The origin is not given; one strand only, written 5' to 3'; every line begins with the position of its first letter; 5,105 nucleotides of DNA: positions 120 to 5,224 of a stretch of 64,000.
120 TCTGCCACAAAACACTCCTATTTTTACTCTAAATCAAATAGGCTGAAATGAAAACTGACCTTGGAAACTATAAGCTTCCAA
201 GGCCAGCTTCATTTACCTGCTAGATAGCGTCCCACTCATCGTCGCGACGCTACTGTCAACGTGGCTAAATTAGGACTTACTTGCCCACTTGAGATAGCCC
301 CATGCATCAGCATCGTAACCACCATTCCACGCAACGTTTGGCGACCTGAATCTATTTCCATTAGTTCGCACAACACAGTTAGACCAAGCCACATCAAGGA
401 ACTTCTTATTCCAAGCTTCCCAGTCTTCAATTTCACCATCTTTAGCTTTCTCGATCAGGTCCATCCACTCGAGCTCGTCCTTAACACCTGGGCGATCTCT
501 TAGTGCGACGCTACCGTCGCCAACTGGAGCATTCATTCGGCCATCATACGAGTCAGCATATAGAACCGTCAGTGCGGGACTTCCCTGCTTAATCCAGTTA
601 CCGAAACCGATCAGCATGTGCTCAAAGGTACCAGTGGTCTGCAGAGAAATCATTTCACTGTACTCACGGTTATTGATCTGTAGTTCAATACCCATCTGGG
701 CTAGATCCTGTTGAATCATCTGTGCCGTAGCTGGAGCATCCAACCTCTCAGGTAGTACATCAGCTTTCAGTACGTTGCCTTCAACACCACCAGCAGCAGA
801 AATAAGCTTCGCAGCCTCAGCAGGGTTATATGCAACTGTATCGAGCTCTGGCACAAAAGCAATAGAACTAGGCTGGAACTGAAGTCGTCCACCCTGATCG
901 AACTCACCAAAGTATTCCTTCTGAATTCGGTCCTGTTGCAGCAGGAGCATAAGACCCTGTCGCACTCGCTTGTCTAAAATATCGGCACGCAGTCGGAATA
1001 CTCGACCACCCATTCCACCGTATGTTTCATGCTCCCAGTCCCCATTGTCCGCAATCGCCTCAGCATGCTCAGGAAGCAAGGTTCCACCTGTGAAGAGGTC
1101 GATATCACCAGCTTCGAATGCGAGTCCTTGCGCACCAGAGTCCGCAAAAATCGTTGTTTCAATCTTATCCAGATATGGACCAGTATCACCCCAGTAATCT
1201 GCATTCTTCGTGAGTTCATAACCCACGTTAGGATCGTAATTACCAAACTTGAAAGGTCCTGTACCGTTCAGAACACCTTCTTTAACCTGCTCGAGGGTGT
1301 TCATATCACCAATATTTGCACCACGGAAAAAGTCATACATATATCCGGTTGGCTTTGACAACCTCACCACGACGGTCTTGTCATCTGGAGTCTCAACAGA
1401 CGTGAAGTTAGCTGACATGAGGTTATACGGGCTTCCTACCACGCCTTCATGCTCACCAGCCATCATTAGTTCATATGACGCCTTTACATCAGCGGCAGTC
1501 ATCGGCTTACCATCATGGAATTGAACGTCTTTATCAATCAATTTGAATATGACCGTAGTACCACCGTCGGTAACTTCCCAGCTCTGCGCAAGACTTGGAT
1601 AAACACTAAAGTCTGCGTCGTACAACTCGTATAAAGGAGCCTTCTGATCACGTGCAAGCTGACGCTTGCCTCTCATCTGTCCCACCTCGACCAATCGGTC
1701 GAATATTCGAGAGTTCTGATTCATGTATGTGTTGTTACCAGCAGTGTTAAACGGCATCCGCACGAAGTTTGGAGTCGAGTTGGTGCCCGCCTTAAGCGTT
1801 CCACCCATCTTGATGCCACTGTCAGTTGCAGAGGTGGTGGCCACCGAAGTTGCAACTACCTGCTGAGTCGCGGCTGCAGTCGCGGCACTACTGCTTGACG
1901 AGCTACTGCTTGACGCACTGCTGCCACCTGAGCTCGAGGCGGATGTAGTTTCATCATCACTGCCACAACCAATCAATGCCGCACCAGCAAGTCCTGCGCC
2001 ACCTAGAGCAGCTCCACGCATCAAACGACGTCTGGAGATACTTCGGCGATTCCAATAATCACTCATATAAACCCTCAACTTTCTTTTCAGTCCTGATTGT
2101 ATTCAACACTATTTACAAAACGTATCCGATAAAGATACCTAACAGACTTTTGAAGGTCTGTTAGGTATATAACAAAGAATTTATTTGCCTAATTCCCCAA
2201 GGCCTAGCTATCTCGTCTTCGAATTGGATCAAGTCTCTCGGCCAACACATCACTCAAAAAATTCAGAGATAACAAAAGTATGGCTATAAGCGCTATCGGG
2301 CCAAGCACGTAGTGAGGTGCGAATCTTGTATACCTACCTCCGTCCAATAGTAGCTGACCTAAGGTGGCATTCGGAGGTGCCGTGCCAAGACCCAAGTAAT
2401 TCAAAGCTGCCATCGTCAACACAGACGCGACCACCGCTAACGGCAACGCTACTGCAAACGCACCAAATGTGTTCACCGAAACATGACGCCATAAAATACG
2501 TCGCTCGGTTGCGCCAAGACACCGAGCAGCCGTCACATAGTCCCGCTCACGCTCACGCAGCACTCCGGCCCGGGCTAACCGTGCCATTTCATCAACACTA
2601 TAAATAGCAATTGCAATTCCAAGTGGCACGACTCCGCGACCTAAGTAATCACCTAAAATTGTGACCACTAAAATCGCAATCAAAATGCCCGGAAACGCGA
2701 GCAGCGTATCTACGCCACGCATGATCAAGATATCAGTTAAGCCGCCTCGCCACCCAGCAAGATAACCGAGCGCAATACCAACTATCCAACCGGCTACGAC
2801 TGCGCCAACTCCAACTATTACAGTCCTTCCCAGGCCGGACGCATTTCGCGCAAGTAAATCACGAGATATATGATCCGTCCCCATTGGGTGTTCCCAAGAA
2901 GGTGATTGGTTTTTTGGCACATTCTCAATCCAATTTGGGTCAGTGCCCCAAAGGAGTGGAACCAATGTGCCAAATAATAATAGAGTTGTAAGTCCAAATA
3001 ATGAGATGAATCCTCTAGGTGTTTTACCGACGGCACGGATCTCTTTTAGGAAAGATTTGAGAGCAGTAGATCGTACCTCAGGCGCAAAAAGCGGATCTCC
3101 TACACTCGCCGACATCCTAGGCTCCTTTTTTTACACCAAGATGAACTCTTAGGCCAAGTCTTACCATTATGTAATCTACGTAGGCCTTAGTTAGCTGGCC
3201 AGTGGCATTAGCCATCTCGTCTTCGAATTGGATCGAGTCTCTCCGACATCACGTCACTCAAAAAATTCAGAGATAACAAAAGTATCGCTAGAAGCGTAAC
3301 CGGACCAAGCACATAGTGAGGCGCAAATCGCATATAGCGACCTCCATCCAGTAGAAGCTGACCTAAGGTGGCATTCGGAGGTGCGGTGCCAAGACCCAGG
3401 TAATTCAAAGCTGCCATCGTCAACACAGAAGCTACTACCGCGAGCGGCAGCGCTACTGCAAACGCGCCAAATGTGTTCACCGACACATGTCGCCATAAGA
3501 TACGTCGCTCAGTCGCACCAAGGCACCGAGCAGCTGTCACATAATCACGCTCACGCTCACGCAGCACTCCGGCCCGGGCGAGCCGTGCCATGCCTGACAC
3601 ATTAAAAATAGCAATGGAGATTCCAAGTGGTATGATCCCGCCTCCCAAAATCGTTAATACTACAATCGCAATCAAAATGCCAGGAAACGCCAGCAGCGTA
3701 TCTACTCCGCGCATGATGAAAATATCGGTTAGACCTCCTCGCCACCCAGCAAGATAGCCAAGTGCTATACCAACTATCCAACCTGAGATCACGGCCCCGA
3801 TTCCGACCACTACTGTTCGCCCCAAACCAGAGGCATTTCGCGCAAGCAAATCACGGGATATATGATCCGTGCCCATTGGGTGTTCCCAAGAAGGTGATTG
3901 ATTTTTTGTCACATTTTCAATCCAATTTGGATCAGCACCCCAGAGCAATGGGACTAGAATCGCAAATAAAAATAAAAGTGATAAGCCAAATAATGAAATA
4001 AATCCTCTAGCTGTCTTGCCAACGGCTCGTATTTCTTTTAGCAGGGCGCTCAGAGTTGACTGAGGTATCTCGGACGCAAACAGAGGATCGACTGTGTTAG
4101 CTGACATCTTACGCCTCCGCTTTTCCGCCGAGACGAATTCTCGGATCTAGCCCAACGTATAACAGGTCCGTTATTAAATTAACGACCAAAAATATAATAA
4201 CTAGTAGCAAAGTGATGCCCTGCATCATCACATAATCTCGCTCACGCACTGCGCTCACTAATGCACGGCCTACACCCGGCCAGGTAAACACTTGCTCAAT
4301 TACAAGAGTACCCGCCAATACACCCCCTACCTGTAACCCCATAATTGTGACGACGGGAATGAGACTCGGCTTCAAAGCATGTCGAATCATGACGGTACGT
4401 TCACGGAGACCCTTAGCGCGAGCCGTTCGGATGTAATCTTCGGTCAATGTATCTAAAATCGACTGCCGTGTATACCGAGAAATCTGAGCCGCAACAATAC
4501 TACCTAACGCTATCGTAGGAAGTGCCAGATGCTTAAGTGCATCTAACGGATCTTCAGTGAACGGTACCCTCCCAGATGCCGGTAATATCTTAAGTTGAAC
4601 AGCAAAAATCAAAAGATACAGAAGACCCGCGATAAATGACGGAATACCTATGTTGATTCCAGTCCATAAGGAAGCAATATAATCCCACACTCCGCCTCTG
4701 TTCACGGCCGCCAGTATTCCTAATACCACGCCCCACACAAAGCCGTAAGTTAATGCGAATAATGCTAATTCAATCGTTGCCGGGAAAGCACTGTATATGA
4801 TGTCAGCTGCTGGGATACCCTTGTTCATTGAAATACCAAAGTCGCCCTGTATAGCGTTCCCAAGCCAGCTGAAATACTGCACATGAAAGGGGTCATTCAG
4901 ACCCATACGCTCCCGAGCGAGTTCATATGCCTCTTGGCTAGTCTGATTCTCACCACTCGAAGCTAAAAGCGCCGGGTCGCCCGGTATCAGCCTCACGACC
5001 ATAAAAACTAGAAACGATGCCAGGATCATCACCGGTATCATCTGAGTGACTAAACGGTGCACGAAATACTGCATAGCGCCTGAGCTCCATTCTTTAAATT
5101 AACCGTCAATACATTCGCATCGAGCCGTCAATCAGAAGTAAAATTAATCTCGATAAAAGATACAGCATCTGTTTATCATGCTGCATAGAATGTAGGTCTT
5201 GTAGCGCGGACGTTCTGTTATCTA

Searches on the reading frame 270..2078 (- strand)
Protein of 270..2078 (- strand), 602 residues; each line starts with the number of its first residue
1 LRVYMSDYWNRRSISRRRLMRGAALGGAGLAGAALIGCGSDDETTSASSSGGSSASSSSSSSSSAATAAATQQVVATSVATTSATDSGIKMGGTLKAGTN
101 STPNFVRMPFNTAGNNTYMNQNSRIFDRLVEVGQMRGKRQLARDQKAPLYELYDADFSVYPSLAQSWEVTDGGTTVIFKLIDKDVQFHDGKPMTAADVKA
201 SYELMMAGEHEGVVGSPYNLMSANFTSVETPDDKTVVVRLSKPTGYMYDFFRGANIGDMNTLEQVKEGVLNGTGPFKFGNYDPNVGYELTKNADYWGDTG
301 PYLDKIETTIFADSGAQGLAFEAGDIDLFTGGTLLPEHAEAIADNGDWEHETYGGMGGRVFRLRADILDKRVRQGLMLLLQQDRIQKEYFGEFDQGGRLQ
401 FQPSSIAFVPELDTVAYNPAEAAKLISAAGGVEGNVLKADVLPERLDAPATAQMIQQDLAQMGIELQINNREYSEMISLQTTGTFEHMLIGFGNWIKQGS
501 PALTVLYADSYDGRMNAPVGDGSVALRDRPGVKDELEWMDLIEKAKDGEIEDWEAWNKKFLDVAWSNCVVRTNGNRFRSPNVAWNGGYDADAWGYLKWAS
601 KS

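Call 6: search_protein_families(library=pfam, proteins=[window:270-2078:-], max_evalue=0.001)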
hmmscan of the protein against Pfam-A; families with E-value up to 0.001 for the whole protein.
window:270-2078:- (602 aa): 1 family
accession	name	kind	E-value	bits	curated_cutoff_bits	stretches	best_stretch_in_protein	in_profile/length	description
PF00496.27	SBP_bac_5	-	5.4e-59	200.6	32.4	1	159-510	2-364/368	Bacterial extracellular solute-binding proteins, family 5 Middle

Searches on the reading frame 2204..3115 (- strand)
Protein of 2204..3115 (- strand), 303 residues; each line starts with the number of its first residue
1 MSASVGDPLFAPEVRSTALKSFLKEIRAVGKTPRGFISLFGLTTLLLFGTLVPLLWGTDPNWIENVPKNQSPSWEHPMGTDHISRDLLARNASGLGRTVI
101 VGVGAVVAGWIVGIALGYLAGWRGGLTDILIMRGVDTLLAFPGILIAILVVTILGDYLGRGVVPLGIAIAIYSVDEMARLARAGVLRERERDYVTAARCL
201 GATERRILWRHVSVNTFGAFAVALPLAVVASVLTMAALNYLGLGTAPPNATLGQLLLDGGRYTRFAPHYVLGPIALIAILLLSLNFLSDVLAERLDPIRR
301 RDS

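Call 6: search_protein_families(library=pfam, proteins=[window:2204-3115:-], max_evalue=0.001)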
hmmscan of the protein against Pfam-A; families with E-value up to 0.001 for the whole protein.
window:2204-3115:- (303 aa): 1 family
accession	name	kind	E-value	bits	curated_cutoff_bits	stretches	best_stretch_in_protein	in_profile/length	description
PF00528.27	BPD_transp_1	-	7.3e-27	94.7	26.4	1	113-297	1-180/184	Binding-protein-dependent transport system inner membrane component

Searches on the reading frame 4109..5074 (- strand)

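Call 6: search_protein_families(library=pfam, proteins=[window:4109-5074:-], max_evalue=0.001)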
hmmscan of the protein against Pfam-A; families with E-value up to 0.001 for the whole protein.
window:4109-5074:- (321 aa): 2 families
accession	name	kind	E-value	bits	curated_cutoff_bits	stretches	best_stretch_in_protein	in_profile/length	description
PF00528.27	BPD_transp_1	-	2.3e-38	132.2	26.4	1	115-314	1-183/184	Binding-protein-dependent transport system inner membrane component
PF19300.4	BPD_transp_1_N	-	1.5e-11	44.9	23.8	1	2-78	3-76/114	Binding-prot-dependent transport system membrane comp, N-term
